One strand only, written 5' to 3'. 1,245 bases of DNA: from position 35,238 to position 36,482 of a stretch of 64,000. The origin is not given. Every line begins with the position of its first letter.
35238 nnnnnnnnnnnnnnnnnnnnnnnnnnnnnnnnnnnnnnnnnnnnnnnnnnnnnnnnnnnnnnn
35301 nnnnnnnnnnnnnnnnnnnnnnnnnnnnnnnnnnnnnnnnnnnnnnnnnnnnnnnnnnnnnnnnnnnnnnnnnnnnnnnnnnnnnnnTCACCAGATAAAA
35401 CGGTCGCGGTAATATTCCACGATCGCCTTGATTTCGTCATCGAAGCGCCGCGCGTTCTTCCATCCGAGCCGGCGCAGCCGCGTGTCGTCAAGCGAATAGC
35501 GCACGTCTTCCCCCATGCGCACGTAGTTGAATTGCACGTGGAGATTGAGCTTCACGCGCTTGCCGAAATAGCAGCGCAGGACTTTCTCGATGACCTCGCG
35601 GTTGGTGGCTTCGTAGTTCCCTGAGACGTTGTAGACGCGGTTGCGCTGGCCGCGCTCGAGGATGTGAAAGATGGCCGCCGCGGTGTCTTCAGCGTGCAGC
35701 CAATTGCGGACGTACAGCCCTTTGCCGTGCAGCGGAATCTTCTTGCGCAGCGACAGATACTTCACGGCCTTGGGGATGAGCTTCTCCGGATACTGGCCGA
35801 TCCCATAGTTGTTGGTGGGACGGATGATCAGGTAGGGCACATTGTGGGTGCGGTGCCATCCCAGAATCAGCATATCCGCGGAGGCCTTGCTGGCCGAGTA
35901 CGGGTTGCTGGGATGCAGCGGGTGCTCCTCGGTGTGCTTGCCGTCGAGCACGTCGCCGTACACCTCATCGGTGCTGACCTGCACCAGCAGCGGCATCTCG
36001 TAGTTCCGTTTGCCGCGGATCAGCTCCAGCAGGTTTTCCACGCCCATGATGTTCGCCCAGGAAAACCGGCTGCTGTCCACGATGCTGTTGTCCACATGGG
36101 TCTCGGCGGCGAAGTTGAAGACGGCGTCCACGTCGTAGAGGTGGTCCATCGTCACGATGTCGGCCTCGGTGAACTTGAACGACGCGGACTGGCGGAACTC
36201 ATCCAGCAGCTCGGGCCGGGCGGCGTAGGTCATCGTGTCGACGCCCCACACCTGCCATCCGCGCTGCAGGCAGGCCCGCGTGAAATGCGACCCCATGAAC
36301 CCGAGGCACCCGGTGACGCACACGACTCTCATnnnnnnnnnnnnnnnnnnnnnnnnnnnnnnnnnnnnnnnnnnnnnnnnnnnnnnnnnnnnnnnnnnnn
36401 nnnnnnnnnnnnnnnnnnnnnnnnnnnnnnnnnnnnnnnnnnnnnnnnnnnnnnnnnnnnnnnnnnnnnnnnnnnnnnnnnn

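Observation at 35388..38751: dTDP branched-chain 6-deoxyhexose pathway with an RmlD::C-methyltransferase gene fusion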

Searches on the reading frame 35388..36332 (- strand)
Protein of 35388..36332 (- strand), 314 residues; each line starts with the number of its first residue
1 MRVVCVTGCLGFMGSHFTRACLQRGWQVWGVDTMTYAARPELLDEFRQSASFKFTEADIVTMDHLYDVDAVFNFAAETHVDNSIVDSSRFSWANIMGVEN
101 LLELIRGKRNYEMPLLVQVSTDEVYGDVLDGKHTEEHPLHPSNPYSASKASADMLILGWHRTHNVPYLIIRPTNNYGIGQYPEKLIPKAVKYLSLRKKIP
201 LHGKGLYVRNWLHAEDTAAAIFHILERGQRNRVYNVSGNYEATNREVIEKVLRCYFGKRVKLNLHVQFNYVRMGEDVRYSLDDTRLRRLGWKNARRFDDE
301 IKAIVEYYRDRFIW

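Call 3: search_protein_families(library=pfam, proteins=[window:35388-36332:-], max_evalue=0.01)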
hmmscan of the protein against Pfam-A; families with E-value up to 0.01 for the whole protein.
window:35388-36332:- (314 aa): 6 families
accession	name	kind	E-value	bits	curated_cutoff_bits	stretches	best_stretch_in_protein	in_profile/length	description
PF16363.11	GDP_Man_Dehyd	-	6.7e-55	187.3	27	1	6-302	2-330/332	GDP-mannose 4,6 dehydratase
PF01370.27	Epimerase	-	2e-49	168.6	20.9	1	4-236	1-239/240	NAD dependent epimerase/dehydratase family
PF01073.25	3Beta_HSD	-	1.6e-14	54.1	22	1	6-221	2-225/280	3-beta hydroxysteroid dehydrogenase/isomerase family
PF04321.23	RmlD_sub_bind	-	6.1e-12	45.6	27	1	4-254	3-230/287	RmlD substrate binding domain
PF07993.18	NAD_binding_4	-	1.8e-09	37.6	20.1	1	66-174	87-206/258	Male sterility protein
PF02719.21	Polysacc_synt_2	-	0.0013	18.4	20.2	1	4-163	1-156/293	Polysaccharide biosynthesis protein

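Call 4: search_protein_families(library=ncbifam, proteins=[window:35388-36332:-], max_evalue=0.01)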
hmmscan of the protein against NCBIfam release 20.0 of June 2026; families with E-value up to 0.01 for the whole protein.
window:35388-36332:- (314 aa): 21 families
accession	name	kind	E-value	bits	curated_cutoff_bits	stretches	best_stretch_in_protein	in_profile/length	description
TIGR01181.1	dTDP_gluc_dehyt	equivalog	1.1e-89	300.7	365.1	1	5-313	3-316/321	dTDP-glucose 4,6-dehydratase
NF007490.0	PRK10084.1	subfamily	5.3e-54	183.6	649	1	4-311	3-337/361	dTDP-glucose 4,6-dehydratase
NF007582.0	PRK10217.1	equivalog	2.6e-51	174.8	698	1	1-310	1-333/355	dTDP-glucose 4,6-dehydratase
TIGR04180.1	EDH_00030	hypoth_equivalog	1.3e-30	106.5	475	1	4-289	1-289/297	NAD-dependent 4,6-dehydratase LegB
TIGR01179.1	galE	equivalog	3.5e-24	85.2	262.3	1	4-296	2-312/332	UDP-glucose 4-epimerase GalE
TIGR02622.1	CDP_4_6_dhtase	equivalog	3.5e-19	69.1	278.45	1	3-311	6-333/352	CDP-glucose 4,6-dehydratase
NF008872.0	PRK11908.1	equivalog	2e-12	46.8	294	1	2-311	2-338/349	bifunctional UDP-4-keto-pentose/UDP-xylose synthase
TIGR01472.1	gmd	equivalog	4.4e-12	45.9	415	1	3-252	2-265/342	GDP-mannose 4,6-dehydratase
NF047922.1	GDPFucSynFcl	equivalog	2.7e-10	40.2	500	1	139-308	127-301/308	GDP-L-fucose synthase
NF042422.1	oxyalk_red_OleD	equivalog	9.6e-10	38.3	580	1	4-270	3-265/329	2-alkyl-3-oxoalkanoate reductase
TIGR02197.1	heptose_epim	equivalog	2e-09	37.1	274.6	1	5-278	2-276/316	ADP-glyceromanno-heptose 6-epimerase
NF042423.1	oxyalk_red_Shew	equivalog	2.3e-09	36.8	580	1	3-270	10-272/331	2-alkyl-3-oxoalkanoate reductase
TIGR03466.1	HpnA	hypoth_equivalog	2.5e-09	36.4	367.65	1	4-256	3-247/327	hopanoid-associated sugar epimerase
NF043036.1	ErythonDh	equivalog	3.1e-08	33.2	325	1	4-165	3-169/321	D-erythronate dehydrogenase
NF007956.0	PRK10675.1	subfamily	3.5e-08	33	394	1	4-154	3-158/338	UDP-glucose 4-epimerase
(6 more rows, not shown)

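Call 24: search_solved_structures(query=window:35388-36332:-, max_evalue=1e-20, show_alignments=1)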
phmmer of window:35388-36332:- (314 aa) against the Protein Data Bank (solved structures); distinct sequences matched with E-value up to 1e-20: 11.
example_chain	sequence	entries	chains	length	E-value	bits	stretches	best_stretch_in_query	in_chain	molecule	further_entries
2hun_A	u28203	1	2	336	3.7e-69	236.9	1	4-311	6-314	336aa long hypothetical dTDP-glucose 4,6-dehydratase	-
6bi4_A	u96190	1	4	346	1.2e-61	212.2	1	4-312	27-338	dTDP-glucose 4,6-dehydratase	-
8shh_A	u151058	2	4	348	8e-57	196.3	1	4-313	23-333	dTDP-glucose 4,6-dehydratase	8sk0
1r66_A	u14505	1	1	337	7.6e-52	180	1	5-314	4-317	TDP-glucose-4,6-dehydratase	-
1r6d_A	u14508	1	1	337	9.9e-51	176.3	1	5-314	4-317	TDP-glucose-4,6-dehydratase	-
8du1_A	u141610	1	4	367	6.3e-50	173.7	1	2-314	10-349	dTDP-glucose 4,6-dehydratase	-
1g1a_A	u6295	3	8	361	8.7e-49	169.9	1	4-311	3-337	DTDP-D-GLUCOSE 4,6-DEHYDRATASE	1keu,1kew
1bxk_A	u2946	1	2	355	7.1e-47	163.6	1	1-311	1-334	PROTEIN (DTDP-GLUCOSE 4,6-DEHYDRATASE)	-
6vlo_A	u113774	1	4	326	1.6e-41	146.1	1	1-309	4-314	Putative dTDP-D-glucose 4,6-dehydratase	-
1kep_A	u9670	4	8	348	2.6e-40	142.1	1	4-314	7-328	dTDP-D-glucose 4,6-dehydratase | DTDP-GLUCOSE 4,6-DEHYDRATASE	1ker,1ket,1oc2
6x3b_A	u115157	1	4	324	3.5e-21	79.3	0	68-310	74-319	GDP-6-deoxy-D-mannose reductase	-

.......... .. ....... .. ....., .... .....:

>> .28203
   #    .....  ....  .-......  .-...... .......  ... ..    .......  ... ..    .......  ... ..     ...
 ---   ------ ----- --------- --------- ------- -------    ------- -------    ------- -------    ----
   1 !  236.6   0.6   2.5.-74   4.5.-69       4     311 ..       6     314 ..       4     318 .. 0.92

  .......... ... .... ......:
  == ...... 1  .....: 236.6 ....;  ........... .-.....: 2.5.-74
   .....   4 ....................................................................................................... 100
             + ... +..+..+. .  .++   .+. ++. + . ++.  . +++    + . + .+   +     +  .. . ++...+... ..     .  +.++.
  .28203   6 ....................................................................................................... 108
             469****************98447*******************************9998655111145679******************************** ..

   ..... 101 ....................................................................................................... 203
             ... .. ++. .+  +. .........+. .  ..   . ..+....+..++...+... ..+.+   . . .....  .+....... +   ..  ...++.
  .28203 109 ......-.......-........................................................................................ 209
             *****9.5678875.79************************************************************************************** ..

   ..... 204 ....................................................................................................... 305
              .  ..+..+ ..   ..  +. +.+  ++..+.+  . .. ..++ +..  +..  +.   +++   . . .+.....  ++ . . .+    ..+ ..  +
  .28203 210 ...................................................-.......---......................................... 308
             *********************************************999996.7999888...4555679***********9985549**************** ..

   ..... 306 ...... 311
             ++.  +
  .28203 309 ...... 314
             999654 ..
